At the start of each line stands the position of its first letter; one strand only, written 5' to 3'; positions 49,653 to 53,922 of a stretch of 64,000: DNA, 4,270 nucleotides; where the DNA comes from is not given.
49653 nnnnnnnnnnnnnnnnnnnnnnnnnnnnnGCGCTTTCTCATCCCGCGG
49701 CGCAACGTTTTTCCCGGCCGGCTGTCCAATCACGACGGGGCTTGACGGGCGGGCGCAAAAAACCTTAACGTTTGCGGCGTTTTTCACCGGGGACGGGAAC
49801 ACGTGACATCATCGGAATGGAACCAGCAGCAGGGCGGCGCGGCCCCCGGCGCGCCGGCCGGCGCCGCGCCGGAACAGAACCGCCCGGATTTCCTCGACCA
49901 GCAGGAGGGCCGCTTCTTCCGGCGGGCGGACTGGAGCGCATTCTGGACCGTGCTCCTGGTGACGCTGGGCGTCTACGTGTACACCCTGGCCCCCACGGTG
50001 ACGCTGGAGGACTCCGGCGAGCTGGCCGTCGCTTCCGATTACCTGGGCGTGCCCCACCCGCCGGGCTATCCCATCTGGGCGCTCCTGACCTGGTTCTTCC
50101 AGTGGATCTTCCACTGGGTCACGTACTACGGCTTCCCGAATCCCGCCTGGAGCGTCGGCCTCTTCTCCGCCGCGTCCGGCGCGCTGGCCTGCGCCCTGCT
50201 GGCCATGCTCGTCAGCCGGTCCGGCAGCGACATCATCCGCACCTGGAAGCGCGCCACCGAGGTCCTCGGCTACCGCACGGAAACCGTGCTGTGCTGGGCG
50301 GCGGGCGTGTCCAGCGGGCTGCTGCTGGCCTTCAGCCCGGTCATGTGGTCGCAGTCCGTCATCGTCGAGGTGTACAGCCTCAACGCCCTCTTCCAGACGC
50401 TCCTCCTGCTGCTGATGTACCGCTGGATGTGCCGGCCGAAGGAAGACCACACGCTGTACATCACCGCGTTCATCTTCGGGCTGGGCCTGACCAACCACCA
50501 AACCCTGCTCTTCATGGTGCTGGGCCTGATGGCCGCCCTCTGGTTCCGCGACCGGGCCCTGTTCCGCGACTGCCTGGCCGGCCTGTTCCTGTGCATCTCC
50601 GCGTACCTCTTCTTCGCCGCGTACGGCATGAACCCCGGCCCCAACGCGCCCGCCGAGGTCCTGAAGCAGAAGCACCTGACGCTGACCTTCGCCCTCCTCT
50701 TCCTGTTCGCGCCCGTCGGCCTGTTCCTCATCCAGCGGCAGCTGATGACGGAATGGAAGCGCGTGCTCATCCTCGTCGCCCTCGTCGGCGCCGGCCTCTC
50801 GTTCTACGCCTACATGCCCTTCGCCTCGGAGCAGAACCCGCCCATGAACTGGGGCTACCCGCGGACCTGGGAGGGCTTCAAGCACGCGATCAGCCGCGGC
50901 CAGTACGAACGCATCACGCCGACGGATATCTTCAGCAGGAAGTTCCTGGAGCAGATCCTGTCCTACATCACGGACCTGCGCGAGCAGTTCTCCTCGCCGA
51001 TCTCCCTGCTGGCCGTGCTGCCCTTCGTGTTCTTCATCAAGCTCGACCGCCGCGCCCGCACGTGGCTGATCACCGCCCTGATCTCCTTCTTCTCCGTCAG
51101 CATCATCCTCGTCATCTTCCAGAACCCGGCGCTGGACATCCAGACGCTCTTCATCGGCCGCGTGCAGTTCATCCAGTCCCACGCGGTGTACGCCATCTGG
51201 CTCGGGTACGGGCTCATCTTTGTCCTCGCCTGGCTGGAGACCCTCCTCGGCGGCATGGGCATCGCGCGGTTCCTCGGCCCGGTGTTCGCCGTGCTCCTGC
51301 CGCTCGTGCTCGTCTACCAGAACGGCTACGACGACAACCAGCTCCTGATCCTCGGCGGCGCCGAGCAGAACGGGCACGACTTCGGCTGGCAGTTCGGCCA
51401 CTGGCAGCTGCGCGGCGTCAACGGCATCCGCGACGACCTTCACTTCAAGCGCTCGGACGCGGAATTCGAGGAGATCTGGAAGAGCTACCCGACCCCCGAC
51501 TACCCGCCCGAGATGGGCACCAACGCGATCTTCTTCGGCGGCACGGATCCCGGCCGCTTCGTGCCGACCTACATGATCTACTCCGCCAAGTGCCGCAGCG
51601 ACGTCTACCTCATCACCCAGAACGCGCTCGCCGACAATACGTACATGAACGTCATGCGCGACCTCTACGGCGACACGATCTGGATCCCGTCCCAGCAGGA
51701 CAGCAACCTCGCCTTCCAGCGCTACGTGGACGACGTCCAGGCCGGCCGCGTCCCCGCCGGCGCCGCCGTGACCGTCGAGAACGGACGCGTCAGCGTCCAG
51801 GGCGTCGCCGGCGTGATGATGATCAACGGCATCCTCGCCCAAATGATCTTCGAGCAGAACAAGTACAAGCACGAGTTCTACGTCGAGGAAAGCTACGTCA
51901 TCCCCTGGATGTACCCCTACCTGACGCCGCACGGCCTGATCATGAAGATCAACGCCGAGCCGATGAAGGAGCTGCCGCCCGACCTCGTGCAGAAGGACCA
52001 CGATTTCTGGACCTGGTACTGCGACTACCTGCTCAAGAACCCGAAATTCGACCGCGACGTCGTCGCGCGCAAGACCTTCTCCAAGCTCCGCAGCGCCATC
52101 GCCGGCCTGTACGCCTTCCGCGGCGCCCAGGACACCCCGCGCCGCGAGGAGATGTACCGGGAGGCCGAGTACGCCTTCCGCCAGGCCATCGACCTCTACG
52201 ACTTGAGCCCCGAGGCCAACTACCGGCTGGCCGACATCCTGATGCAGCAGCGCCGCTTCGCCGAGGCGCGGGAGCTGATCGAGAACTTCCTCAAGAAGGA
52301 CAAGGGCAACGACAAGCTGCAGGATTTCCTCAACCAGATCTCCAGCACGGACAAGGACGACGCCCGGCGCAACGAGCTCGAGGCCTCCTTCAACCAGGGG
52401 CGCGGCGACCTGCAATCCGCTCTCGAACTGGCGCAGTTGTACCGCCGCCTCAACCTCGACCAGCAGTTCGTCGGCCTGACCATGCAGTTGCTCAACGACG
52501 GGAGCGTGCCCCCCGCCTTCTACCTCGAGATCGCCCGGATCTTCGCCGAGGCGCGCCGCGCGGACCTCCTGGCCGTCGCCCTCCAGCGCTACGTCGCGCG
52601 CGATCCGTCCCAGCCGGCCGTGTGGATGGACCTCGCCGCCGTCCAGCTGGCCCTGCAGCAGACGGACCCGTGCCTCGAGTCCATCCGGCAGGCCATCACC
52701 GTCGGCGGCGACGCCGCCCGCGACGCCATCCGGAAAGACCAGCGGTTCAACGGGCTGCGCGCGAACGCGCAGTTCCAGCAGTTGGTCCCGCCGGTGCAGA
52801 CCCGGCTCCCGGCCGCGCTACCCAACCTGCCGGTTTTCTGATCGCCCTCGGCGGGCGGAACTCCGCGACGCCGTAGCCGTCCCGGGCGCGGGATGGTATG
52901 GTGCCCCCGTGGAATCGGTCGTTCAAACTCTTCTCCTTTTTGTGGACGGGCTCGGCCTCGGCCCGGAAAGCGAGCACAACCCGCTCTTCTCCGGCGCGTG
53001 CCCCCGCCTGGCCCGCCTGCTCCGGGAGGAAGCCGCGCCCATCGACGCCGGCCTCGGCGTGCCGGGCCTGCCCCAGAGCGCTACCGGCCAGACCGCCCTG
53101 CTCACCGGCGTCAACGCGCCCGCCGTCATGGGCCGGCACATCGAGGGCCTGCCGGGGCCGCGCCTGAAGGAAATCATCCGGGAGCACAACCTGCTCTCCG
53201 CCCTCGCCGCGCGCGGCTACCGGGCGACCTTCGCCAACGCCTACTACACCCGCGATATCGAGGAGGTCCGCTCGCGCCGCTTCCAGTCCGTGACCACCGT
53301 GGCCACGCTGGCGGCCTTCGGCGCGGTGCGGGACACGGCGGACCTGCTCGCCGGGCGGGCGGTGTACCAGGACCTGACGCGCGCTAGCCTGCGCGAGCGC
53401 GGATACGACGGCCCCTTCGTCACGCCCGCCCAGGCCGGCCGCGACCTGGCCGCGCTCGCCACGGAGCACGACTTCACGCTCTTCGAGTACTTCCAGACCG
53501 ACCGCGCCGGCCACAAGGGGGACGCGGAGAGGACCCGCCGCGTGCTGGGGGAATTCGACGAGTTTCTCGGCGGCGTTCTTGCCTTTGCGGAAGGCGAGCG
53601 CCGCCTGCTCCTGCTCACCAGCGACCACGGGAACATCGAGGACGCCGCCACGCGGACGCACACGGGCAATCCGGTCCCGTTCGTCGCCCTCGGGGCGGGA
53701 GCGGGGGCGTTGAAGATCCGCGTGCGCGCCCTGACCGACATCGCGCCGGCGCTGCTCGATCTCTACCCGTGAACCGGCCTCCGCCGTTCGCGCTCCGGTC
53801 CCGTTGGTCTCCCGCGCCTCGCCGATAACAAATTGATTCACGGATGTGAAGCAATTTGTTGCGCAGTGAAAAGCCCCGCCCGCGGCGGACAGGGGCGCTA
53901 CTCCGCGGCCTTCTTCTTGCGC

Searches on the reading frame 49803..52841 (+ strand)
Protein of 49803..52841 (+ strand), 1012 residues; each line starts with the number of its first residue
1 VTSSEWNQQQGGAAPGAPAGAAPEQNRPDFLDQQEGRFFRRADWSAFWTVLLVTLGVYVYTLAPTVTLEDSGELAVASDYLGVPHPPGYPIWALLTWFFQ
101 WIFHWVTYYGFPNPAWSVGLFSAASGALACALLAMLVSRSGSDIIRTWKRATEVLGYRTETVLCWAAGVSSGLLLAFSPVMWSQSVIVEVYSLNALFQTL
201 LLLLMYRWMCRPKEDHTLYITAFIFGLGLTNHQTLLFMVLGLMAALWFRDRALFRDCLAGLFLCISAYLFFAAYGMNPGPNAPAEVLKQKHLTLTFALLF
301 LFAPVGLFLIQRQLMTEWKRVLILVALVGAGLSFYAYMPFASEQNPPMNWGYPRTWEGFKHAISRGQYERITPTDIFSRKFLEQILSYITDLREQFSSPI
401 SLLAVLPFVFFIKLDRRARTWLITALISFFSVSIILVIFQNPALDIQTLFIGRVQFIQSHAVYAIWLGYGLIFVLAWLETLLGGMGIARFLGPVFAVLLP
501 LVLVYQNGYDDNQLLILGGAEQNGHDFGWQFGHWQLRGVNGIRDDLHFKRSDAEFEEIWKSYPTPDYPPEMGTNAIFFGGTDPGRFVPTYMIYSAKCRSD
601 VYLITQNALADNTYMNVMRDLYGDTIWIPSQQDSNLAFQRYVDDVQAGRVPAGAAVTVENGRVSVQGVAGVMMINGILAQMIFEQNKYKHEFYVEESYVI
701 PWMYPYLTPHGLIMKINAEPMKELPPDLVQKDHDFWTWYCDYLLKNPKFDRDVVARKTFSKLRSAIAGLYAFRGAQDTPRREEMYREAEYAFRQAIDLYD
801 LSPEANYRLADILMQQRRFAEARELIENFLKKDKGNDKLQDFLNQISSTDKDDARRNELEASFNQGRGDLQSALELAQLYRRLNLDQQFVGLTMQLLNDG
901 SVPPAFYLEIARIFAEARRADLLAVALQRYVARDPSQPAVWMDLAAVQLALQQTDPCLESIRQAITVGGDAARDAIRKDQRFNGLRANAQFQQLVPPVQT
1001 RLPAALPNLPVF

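Call 51: search_protein_families(library=pfam, proteins=[window:49803-52841:+], max_evalue=0.001)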
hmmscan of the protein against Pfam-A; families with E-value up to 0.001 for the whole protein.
window:49803-52841:+ (1012 aa): 8 families
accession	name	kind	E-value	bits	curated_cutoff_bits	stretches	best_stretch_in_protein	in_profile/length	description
PF11028.14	TMEM260-like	-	1.6e-31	109.9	24.2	1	70-250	1-174/179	Protein O-mannosyl-transferase TMEM260-like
PF14559.12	TPR_19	-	2.1e-08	34.8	25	1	782-845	4-67/68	Tetratricopeptide repeat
PF07719.23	TPR_2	-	4e-07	30.1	27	1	803-836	1-34/34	Tetratricopeptide repeat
PF13428.12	TPR_14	-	2.4e-06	28.1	23.5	0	803-840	1-38/44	Tetratricopeptide repeat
PF13432.12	TPR_16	-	5.7e-06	27.1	32.7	1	785-833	13-61/65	Tetratricopeptide repeat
PF13431.12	TPR_17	-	0.00024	21.6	24.4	0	791-824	1-34/34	Tetratricopeptide repeat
PF00515.34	TPR_1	-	0.00038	20.6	27.8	0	804-825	2-23/34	Tetratricopeptide repeat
PF23914.1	TPR_CcmH_CycH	-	0.00062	20.1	42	0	922-967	34-79/158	Cytochrome c-type biogenesis protein H TPR domain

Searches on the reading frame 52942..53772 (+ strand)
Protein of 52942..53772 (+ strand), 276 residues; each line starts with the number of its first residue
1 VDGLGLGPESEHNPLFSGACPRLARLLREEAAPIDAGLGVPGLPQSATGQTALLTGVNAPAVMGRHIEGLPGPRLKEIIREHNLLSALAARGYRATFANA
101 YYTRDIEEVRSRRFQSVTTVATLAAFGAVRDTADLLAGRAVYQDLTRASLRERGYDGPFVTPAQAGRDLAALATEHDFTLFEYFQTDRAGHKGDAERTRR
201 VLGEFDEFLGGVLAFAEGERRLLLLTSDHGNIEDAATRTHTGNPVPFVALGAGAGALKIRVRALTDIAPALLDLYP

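Call 51: search_protein_families(library=pfam, proteins=[window:52942-53772:+], max_evalue=0.001)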
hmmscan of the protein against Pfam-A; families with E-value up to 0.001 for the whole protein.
window:52942-53772:+ (276 aa): 2 families
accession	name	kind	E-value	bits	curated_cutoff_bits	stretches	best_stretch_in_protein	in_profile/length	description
PF01676.23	Metalloenzyme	-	5.3e-22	79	24.3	1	1-273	8-246/252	Metalloenzyme superfamily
PF01663.27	Phosphodiest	-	0.00018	21.7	23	1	167-230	157-220/342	Type I phosphodiesterase / nucleotide pyrophosphatase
